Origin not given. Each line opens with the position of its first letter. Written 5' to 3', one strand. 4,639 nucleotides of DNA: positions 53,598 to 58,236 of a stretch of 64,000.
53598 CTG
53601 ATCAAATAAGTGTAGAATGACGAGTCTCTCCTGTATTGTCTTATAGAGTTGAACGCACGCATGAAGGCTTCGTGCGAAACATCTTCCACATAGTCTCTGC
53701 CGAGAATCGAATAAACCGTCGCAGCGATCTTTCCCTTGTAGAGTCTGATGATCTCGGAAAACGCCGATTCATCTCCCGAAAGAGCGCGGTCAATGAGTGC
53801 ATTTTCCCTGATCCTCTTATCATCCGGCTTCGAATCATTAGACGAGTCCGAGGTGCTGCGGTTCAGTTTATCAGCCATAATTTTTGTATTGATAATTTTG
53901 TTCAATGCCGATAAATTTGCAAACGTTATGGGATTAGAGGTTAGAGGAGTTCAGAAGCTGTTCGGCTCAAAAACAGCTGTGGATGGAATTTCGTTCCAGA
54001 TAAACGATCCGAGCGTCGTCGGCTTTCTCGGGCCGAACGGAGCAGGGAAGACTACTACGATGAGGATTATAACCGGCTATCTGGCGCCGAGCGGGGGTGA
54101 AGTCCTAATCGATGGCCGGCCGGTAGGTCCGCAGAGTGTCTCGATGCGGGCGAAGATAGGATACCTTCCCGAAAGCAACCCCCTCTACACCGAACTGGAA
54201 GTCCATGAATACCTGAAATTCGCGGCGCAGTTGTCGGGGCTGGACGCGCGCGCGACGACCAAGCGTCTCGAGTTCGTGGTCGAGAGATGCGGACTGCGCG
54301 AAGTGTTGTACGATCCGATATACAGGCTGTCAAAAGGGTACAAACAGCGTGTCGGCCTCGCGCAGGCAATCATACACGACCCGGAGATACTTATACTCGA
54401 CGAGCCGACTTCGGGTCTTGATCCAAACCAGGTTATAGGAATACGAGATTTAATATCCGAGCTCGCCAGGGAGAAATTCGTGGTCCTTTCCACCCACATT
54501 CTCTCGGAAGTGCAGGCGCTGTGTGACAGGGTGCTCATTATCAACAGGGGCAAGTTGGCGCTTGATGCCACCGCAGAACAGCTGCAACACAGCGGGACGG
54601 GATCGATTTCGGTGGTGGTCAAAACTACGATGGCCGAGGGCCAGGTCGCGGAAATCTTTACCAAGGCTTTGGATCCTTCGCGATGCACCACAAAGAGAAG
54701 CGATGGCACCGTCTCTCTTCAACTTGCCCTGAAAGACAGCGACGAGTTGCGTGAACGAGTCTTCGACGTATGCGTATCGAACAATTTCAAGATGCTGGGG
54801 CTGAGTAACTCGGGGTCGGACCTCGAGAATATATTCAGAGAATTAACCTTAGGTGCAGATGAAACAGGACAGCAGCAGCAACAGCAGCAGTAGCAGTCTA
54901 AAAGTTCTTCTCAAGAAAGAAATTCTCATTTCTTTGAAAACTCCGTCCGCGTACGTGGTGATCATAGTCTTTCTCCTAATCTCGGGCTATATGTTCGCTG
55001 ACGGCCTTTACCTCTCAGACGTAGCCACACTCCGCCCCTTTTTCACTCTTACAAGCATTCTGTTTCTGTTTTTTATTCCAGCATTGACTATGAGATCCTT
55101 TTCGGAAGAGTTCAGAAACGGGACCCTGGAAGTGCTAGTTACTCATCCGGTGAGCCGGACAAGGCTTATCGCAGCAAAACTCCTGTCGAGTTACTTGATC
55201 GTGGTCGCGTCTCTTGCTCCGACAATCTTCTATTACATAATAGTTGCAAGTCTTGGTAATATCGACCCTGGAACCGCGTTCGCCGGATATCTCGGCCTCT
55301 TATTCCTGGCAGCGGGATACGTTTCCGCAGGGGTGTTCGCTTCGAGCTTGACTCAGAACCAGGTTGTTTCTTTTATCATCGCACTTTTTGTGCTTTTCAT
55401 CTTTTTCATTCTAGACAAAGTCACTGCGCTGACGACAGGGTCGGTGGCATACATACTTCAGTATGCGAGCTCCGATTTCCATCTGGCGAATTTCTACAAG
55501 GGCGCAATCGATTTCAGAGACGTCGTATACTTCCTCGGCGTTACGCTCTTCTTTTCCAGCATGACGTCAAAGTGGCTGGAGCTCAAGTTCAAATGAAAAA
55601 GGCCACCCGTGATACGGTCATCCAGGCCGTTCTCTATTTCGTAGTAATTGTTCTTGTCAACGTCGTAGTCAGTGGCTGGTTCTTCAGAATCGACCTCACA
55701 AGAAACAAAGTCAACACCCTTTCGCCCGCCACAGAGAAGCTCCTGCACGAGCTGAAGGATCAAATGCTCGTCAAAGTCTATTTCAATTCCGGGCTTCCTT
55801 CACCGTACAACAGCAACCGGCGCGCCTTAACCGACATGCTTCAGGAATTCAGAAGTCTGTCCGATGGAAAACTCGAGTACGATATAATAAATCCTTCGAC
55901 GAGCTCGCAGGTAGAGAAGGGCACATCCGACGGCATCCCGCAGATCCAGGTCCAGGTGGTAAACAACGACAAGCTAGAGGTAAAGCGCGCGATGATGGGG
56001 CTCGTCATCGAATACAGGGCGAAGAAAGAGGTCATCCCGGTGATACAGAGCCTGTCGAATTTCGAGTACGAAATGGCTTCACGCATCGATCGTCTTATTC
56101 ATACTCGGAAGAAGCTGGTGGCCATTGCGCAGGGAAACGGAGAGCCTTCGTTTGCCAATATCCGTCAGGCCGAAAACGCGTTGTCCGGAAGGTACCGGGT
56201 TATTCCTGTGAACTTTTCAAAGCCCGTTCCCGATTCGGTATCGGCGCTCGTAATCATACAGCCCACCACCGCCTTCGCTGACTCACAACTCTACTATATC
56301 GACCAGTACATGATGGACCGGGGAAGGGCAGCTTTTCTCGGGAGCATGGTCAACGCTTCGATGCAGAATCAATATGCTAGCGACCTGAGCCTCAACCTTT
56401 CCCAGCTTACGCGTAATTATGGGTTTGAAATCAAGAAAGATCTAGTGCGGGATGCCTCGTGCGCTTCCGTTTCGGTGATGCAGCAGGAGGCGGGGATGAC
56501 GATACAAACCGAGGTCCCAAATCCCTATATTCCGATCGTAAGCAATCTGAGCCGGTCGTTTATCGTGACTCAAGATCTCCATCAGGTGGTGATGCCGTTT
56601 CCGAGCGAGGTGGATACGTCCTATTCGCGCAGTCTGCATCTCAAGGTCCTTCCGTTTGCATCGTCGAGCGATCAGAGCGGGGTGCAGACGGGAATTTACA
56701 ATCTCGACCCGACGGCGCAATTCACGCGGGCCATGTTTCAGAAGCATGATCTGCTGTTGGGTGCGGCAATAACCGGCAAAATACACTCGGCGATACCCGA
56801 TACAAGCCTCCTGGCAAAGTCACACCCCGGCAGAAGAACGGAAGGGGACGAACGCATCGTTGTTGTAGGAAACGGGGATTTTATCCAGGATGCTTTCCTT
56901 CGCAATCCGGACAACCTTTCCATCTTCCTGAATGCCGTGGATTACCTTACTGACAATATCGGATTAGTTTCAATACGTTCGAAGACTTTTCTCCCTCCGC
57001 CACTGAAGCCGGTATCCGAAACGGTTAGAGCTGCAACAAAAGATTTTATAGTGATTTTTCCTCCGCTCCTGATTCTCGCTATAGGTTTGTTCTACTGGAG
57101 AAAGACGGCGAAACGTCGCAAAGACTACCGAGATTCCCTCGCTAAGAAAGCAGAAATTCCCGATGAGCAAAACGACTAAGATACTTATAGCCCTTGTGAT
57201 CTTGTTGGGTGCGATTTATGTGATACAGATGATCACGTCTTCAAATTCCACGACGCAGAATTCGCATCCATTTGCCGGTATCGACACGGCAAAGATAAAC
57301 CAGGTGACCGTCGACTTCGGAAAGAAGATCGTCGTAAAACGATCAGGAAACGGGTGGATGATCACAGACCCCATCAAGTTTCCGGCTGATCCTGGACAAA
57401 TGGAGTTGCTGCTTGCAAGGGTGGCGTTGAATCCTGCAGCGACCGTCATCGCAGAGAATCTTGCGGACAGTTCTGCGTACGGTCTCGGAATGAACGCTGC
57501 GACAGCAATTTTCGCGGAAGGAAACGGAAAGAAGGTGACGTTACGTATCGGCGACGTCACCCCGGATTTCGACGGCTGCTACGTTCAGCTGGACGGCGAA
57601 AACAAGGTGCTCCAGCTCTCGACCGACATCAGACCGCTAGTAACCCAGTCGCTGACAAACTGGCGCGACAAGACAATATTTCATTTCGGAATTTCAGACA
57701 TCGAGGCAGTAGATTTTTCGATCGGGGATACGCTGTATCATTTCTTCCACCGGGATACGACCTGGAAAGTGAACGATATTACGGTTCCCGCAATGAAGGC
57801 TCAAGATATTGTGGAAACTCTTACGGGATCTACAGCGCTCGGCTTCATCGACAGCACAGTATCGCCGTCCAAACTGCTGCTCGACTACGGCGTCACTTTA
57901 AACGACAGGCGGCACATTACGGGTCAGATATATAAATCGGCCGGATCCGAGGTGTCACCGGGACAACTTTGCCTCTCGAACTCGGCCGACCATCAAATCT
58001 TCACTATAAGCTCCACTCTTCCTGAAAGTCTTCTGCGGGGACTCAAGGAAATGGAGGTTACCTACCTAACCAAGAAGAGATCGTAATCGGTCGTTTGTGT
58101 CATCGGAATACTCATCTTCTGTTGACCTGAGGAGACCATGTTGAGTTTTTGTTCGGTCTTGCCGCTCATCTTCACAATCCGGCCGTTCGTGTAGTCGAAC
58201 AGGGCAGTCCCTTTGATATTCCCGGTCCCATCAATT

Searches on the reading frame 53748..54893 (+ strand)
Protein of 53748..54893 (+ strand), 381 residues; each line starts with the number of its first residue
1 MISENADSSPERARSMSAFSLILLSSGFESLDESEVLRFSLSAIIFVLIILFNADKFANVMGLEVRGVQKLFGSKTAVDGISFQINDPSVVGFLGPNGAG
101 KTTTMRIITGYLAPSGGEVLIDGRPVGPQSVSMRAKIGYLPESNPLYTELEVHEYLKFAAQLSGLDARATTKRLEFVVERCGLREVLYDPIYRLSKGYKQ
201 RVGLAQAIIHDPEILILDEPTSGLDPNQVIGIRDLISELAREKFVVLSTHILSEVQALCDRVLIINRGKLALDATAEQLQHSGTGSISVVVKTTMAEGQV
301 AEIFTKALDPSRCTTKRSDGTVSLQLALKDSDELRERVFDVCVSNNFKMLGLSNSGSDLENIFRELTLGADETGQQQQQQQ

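Call 7: search_protein_families(library=pfam, proteins=[window:53748-54893:+], max_evalue=0.001)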
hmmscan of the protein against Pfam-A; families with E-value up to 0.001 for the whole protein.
window:53748-54893:+ (381 aa): 2 families
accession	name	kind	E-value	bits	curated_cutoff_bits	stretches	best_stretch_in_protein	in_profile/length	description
PF00005.33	ABC_tran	-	1.2e-30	107.4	25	1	79-222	2-137/137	ABC transporter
PF13304.12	AAA_21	-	3.3e-10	41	27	1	189-251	233-299/304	AAA domain, putative AbiEii toxin, Type IV TA system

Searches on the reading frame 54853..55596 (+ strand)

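Call 51: search_protein_families(library=pfam, proteins=[window:54853-55596:+], max_evalue=0.00001)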
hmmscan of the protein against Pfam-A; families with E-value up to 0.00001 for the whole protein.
window:54853-55596:+ (247 aa): 4 families
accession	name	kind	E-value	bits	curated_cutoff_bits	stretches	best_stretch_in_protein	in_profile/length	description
PF12679.13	ABC2_membrane_2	-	4.1e-11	43.1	27.2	1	54-191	72-202/283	ABC-2 family transporter protein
PF12698.13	ABC2_membrane_3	-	9.9e-09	35.2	31.6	1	63-186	164-284/347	ABC-2 family transporter protein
PF12730.13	ABC2_membrane_4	-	2.4e-08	34.6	27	1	21-182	10-177/179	ABC-2 family transporter protein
PF01061.29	ABC2_membrane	-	8.5e-08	32.4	26.9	1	16-187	3-176/211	ABC-2 type transporter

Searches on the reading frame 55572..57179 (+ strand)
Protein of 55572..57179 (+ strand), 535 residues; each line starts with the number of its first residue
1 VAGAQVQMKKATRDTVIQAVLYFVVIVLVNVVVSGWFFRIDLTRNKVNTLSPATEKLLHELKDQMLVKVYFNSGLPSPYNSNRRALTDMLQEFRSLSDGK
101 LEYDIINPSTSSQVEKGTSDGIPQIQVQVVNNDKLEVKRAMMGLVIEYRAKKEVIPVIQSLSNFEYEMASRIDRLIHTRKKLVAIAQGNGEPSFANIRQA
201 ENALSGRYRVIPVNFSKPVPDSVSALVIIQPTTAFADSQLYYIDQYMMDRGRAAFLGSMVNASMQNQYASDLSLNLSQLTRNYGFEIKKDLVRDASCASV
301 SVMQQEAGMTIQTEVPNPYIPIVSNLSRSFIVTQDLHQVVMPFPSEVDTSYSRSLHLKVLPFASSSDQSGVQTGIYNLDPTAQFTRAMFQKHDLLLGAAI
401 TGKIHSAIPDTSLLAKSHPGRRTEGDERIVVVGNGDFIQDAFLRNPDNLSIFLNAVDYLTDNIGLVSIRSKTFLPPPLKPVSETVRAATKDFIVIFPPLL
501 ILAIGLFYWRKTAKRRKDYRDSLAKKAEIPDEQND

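Call 51: search_protein_families(library=pfam, proteins=[window:55572-57179:+], max_evalue=0.00001)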
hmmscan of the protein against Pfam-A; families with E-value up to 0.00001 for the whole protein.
window:55572-57179:+ (535 aa): 2 families
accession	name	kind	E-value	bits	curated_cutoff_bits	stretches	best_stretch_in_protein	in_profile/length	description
PF09822.16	ABC_transp_aux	-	1.8e-46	159.1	34.7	1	180-442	1-263/288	ABC-type uncharacterized transport system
PF23357.1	DUF7088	-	1.7e-21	76.8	27.8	1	45-146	2-104/105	Domain of unknown function (DUF7088)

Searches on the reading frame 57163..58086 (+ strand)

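Call 51: search_protein_families(library=pfam, proteins=[window:57163-58086:+], max_evalue=0.00001)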
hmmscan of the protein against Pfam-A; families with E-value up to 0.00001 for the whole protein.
window:57163-58086:+ (307 aa): 1 family
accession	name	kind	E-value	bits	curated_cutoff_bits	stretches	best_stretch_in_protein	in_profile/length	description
PF14238.11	DUF4340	-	1.4e-19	71.4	25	1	65-235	1-174/183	Domain of unknown function (DUF4340)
